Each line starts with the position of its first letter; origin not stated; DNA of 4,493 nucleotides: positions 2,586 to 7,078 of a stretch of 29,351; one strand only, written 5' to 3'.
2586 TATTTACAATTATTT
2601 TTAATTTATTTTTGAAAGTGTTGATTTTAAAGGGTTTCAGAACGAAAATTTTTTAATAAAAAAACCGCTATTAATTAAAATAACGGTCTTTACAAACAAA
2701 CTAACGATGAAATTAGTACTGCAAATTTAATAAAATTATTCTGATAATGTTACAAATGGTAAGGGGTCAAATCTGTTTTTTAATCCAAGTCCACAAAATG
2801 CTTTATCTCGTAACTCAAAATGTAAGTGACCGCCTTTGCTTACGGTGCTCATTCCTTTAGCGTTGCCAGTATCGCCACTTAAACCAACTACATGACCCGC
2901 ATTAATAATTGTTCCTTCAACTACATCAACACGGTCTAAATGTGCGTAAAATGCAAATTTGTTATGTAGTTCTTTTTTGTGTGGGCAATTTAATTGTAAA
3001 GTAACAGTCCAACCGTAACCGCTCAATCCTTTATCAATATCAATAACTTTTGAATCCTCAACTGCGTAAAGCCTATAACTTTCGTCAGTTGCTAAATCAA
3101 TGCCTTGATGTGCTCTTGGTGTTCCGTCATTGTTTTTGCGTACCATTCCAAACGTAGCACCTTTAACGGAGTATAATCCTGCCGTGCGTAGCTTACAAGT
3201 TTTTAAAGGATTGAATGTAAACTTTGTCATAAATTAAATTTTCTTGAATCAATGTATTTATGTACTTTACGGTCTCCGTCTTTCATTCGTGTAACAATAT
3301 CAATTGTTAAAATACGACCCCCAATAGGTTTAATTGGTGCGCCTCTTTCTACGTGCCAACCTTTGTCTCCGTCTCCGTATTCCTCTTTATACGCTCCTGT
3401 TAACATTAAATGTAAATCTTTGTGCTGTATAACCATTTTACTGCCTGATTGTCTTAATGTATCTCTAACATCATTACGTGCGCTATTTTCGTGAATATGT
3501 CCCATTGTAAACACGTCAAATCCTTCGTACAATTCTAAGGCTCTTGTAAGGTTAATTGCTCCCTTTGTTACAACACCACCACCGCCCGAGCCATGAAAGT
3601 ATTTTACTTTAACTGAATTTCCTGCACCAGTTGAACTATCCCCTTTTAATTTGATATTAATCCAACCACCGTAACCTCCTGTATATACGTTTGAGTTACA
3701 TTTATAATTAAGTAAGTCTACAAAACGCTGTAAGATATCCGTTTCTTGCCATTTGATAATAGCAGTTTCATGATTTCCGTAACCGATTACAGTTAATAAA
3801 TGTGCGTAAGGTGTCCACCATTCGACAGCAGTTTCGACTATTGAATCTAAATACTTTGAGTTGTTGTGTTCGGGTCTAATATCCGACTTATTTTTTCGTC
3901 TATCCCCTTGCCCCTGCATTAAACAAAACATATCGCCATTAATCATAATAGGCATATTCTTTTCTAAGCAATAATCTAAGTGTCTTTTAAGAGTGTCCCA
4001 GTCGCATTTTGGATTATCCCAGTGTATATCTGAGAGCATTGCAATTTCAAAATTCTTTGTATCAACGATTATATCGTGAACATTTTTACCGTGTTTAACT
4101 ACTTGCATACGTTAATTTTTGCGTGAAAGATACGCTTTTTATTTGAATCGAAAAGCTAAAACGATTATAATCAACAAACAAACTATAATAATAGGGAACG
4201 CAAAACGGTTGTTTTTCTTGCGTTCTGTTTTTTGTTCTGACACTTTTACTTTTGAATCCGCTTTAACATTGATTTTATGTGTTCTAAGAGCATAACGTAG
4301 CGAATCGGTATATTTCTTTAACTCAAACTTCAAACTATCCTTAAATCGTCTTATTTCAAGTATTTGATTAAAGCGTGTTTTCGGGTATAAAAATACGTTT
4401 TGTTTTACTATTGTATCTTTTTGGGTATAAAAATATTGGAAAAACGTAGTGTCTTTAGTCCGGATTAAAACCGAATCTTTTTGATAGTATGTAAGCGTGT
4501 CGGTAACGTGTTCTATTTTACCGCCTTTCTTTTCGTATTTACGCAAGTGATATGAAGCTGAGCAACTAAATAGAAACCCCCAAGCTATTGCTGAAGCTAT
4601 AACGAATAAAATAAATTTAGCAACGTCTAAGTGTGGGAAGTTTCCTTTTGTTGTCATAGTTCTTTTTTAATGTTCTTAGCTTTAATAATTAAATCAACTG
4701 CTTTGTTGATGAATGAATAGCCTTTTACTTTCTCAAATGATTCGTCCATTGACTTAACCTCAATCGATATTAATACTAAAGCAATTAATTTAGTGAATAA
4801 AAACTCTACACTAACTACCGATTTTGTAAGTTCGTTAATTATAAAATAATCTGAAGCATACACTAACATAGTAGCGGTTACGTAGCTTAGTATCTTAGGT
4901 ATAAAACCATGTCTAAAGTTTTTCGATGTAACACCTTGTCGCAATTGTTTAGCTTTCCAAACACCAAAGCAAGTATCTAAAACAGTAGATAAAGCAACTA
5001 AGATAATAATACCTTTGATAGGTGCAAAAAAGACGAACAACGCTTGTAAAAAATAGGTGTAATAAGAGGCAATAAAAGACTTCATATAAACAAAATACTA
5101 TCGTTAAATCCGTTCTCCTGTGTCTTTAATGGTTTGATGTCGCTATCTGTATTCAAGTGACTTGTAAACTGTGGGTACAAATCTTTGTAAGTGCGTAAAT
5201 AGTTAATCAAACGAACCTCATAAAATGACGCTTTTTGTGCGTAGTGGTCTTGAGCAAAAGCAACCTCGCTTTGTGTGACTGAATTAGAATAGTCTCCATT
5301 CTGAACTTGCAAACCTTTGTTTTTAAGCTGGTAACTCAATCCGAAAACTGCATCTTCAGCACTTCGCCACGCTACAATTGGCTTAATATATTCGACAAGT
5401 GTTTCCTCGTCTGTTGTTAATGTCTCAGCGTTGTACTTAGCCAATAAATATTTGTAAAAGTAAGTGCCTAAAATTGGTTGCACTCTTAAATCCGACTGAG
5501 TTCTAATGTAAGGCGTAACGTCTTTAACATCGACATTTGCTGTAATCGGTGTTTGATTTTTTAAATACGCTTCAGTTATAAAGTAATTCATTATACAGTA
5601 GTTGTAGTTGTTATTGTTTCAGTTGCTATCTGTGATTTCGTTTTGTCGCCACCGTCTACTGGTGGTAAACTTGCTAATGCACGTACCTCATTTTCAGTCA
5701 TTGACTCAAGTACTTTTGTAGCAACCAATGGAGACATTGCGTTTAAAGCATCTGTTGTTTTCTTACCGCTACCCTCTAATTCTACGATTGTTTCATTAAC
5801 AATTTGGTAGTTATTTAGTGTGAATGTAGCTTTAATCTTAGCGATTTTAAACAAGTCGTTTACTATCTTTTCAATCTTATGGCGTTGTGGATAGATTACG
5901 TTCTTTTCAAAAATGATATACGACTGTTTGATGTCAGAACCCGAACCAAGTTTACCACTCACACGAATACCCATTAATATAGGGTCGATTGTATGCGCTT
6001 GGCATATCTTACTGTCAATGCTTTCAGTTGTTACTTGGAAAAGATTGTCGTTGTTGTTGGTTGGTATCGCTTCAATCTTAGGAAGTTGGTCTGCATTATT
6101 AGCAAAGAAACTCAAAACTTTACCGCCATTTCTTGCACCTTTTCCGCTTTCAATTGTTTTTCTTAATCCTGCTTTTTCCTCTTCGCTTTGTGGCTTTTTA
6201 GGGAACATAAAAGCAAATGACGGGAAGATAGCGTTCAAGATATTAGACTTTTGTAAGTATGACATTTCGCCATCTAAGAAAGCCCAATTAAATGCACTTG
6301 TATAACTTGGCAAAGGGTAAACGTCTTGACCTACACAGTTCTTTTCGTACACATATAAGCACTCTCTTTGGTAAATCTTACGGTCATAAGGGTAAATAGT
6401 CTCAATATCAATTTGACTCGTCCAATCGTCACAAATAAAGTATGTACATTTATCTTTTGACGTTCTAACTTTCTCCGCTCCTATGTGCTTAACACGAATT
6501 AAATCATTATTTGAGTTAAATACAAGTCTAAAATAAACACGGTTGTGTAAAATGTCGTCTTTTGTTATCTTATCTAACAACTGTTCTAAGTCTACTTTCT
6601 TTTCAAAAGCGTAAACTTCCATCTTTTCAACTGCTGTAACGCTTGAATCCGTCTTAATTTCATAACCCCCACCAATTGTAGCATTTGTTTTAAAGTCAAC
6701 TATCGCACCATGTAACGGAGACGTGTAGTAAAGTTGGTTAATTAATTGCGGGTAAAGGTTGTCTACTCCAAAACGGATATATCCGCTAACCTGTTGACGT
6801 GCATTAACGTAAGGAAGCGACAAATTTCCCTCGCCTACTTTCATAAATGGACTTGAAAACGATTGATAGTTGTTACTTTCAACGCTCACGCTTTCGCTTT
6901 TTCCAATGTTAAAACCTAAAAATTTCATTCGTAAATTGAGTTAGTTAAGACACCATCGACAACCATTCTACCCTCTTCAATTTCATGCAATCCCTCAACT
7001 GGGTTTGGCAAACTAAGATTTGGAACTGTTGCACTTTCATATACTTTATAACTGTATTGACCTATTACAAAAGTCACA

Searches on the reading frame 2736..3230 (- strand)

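Call 24: search_protein_families(library=phrogs, proteins=[window:2736-3230:-], max_evalue=0.01)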
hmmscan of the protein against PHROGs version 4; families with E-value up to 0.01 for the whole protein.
window:2736-3230:- (164 aa): 20 families
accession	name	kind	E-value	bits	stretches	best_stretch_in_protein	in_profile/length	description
phrog_7767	-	other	1.7e-17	64.8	1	34-160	14-119/194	metallo-endopeptidase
phrog_21656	-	other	2.4e-16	60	1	32-144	628-733/1022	peptidase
phrog_14988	-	other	6.1e-12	46.8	1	39-144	31-130/272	peptidase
phrog_1067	-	head and packaging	1.6e-10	41.1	1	25-155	744-861/991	minor head protein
phrog_6700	-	lysis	1.6e-10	39.6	1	23-141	2608-2712/2898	endolysin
phrog_16615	-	other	2.9e-09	37.3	1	40-144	418-508/529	peptidase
phrog_3578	-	lysis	3.5e-09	37.5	1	25-159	218-355/405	endolysin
phrog_28672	-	other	2.3e-08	34.1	1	39-156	286-388/397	metallo-endopeptidase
phrog_36429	-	unknown function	5.5e-08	32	1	39-142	128-222/1159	-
phrog_4070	-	tail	3.7e-07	29.7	1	40-160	624-727/989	tail length tape measure protein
phrog_10030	-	tail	1.2e-06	27.1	1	91-142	1963-2007/2105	tail length tape measure protein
phrog_8537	-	unknown function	2.4e-05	24.8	1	74-144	40-104/384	-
phrog_3572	-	lysis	0.00012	21.7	1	17-142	458-574/653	endolysin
phrog_37190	-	other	0.00014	22.4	1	17-142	117-227/244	peptidase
phrog_167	-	tail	0.00037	19.3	1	36-132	1210-1287/1555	tail length tape measure protein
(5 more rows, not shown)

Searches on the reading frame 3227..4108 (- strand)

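Call 24: search_protein_families(library=phrogs, proteins=[window:3227-4108:-], max_evalue=0.01)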
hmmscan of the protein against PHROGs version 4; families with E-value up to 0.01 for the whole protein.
window:3227-4108:- (293 aa): 1 family
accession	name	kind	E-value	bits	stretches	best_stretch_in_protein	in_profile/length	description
phrog_7339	-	DNA, RNA and nucleotide metabolism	6.8e-17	62.7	1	15-241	25-226/263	DNA repair exonuclease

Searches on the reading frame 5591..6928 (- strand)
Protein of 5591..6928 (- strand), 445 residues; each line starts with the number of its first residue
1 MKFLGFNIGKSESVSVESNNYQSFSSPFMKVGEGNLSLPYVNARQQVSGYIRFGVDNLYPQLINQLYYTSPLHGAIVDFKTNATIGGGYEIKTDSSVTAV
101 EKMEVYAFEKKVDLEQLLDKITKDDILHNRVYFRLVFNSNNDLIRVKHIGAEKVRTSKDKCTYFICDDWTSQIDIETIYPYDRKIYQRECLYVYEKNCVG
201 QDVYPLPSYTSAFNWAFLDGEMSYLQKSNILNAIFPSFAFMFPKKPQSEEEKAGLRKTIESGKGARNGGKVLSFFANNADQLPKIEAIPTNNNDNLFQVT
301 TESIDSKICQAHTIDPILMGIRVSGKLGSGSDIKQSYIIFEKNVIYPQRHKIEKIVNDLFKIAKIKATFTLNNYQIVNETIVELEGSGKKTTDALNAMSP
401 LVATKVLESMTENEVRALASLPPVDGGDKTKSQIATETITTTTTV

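Call 10: search_protein_families(library=phrogs, proteins=[window:5591-6928:-])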
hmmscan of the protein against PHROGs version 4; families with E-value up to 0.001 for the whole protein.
window:5591-6928:- (445 aa): 4 families
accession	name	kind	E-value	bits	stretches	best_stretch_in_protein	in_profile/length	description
phrog_11226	-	head and packaging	3.6e-27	96.4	2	199-371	194-374/388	portal protein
phrog_12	-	head and packaging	3.7e-15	57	1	120-429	146-422/646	portal protein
phrog_33693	-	head and packaging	1.2e-12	48.1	1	50-366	22-347/560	portal protein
phrog_68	-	head and packaging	4.4e-12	46.3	1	116-361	94-329/344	portal protein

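Call 11: search_protein_families(library=pfam, proteins=[window:5591-6928:-], max_evalue=0.01)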
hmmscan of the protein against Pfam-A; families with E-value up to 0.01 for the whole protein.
window:5591-6928:- (445 aa): 1 family
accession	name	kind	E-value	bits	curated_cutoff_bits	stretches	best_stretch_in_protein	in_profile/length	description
PF04860.17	Phage_portal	-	4e-06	26.7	39.1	1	117-418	54-319/321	Phage portal protein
